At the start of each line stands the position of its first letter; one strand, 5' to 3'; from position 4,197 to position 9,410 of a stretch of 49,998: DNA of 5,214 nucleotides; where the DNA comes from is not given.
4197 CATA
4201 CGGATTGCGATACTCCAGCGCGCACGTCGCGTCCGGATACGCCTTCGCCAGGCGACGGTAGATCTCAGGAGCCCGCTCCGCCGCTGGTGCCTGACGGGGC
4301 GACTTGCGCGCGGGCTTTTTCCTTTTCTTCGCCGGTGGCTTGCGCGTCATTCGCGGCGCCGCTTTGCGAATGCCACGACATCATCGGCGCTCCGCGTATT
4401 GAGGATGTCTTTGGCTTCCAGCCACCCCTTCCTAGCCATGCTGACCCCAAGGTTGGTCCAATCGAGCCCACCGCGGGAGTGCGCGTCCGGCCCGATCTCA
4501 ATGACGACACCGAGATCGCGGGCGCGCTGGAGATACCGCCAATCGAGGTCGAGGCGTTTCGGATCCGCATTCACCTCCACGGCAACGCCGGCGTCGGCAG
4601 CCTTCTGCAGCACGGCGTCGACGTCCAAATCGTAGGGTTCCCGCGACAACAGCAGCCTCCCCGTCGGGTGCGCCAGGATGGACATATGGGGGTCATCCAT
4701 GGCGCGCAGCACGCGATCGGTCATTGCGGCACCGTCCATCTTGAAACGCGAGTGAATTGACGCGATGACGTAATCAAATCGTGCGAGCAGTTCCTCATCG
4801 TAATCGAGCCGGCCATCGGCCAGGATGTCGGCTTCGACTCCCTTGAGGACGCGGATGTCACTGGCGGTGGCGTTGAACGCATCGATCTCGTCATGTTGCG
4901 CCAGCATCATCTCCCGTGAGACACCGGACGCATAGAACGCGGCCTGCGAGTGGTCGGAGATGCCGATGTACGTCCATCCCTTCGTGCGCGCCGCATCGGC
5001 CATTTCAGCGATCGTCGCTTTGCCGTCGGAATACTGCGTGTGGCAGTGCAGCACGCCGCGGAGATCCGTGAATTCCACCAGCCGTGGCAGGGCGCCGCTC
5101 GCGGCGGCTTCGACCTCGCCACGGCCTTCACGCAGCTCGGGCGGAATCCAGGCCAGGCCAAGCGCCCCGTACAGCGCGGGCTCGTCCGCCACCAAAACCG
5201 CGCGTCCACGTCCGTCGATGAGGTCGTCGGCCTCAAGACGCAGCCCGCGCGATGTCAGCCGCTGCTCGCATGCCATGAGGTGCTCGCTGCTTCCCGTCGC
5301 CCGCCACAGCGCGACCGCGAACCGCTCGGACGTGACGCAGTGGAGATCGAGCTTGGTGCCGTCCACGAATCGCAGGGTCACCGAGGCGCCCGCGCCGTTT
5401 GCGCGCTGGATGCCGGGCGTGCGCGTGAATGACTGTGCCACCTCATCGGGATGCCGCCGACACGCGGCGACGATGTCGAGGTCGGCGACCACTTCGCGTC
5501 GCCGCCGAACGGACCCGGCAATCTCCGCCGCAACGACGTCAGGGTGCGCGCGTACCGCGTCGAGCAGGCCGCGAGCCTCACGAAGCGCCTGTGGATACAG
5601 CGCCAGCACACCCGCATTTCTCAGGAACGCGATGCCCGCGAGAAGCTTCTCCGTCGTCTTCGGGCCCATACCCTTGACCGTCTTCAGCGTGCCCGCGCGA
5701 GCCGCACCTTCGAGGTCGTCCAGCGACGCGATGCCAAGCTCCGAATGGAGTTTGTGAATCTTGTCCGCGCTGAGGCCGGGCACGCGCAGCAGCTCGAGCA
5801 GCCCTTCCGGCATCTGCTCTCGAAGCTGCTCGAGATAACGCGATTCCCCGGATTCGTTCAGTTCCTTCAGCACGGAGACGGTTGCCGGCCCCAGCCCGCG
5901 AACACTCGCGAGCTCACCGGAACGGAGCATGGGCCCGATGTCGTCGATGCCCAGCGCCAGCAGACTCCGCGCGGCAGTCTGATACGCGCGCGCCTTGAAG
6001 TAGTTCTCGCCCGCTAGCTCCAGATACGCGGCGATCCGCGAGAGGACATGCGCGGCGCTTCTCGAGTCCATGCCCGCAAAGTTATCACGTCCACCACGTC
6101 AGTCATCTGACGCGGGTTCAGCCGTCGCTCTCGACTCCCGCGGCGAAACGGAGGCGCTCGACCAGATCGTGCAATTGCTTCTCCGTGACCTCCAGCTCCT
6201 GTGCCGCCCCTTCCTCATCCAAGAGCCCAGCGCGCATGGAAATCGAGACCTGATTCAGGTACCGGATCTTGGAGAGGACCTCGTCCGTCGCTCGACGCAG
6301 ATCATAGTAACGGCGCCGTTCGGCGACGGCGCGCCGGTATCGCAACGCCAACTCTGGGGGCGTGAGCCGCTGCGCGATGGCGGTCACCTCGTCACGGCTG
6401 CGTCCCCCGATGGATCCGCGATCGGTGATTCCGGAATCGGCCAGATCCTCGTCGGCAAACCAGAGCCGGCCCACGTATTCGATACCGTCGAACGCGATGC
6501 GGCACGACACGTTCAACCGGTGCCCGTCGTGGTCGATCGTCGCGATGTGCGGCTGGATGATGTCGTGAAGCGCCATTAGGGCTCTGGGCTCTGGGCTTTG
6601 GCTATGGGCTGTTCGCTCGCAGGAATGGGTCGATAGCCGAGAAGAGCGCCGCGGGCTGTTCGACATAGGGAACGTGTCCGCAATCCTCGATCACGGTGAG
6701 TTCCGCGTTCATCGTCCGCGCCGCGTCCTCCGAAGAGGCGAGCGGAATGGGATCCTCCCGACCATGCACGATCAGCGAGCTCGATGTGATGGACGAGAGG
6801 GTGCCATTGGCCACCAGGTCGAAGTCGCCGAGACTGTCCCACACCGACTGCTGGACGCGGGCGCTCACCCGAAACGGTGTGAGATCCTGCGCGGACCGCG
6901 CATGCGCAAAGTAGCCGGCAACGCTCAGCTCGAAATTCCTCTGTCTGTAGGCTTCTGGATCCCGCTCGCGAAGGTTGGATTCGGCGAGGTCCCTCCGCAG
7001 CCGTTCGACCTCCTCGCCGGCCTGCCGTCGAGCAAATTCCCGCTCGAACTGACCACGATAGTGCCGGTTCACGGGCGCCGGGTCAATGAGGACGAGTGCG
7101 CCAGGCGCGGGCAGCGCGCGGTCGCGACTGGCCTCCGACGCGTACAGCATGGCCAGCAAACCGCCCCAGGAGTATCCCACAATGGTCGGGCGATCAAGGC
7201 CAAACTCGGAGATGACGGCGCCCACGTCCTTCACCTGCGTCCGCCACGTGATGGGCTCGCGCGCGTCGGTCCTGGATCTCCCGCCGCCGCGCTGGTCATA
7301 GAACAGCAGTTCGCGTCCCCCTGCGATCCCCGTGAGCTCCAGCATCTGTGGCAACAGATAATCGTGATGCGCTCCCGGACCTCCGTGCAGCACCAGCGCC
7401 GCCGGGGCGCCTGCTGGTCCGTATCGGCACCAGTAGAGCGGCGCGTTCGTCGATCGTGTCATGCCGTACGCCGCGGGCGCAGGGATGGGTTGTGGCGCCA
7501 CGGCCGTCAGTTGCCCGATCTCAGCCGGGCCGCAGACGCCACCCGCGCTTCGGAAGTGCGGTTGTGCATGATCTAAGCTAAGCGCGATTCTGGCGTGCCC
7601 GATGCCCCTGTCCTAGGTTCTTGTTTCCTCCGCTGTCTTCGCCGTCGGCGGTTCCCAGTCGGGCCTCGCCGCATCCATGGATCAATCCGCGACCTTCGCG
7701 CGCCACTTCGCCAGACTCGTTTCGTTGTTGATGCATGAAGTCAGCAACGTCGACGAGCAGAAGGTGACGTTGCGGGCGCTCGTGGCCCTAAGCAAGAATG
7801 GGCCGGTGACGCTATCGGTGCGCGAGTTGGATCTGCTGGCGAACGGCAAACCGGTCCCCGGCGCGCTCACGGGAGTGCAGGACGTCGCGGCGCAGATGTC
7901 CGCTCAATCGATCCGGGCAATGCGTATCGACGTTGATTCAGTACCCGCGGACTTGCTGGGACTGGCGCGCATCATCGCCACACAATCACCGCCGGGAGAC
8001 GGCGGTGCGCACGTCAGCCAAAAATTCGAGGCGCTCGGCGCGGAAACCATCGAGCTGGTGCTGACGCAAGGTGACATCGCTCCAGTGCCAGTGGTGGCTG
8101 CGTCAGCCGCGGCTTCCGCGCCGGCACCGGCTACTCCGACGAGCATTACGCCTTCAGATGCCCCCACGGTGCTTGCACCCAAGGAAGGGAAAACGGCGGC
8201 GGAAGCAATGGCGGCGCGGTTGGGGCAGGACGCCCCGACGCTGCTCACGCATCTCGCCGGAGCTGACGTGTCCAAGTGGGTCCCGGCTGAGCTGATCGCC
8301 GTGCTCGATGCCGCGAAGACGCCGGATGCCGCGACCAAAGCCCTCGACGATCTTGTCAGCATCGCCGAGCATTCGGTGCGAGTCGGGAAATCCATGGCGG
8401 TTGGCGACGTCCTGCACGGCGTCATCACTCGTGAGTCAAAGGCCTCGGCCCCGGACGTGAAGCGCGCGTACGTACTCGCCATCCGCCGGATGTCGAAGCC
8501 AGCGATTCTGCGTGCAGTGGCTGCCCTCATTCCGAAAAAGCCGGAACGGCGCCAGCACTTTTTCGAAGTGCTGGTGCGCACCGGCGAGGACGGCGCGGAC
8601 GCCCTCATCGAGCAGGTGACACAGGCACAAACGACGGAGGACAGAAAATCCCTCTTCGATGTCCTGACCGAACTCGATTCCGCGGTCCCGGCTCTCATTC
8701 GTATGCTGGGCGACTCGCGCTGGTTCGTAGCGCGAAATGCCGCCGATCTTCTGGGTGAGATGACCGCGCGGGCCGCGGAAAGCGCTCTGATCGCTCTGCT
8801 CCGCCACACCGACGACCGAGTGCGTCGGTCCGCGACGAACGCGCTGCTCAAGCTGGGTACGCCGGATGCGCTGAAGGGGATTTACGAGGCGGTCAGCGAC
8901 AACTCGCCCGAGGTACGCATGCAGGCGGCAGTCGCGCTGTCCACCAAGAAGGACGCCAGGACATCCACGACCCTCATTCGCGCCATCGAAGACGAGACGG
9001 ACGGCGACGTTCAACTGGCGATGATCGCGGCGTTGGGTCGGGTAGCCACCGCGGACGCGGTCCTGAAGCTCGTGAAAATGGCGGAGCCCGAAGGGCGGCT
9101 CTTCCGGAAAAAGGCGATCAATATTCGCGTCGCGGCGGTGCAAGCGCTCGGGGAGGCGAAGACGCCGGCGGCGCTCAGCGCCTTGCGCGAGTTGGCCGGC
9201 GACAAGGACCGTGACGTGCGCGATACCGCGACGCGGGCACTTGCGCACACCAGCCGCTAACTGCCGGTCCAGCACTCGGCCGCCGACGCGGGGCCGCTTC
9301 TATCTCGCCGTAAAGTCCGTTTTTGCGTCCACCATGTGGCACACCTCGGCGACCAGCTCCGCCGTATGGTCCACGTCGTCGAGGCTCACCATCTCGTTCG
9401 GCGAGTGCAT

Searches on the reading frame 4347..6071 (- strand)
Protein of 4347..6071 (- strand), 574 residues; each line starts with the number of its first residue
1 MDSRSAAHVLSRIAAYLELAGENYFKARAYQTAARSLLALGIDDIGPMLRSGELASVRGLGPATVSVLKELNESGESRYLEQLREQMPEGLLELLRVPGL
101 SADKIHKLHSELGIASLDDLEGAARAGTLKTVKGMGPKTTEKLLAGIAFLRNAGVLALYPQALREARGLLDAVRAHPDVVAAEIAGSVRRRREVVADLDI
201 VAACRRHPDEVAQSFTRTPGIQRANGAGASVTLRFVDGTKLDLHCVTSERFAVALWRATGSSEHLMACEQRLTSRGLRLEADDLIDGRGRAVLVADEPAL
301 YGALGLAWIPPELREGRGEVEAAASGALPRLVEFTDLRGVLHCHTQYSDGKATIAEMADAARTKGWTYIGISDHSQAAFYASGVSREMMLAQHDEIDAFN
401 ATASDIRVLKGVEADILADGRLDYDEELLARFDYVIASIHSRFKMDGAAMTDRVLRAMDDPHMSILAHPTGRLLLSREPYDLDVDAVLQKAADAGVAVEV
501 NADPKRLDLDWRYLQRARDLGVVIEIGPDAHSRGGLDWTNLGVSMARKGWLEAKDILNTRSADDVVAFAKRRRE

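Call 66: search_protein_families(library=pfam, proteins=[window:4347-6071:-], max_evalue=0.0001)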
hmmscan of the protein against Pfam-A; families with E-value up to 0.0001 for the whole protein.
window:4347-6071:- (574 aa): 4 families
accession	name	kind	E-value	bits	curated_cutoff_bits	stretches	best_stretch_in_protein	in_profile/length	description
PF02811.25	PHP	-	6.3e-12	46.6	26.4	1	341-445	2-98/164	PHP domain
PF14716.13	HHH_8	-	1.4e-10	41.8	30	1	6-76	6-72/73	Helix-hairpin-helix domain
PF14791.11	DNA_pol_B_thumb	-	3.1e-10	40.2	25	1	254-315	1-63/63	DNA polymerase beta thumb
PF14520.12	HHH_5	-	7.4e-08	33.2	27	1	92-145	2-53/57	Helix-hairpin-helix domain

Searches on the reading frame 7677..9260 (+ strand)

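Call 66: search_protein_families(library=pfam, proteins=[window:7677-9260:+], max_evalue=0.0001)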
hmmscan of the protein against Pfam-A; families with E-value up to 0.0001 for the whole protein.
window:7677-9260:+ (527 aa): 5 families
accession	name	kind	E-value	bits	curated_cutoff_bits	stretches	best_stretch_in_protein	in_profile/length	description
PF13646.12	HEAT_2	-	7.6e-42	141.9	27.7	5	337-422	1-88/88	HEAT repeats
PF02985.28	HEAT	-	5.3e-13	48.4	23.5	0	337-363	2-28/31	HEAT repeat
PF03130.22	HEAT_PBS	-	1e-07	32.2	20.9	0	483-507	1-25/27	PBS lyase HEAT-like repeat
PF13513.12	HEAT_EZ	-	1.9e-06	28.7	27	0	484-523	4-53/55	HEAT-like repeat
PF00514.29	Arm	-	6.9e-05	23.2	20.6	0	370-390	16-36/41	Armadillo/beta-catenin-like repeat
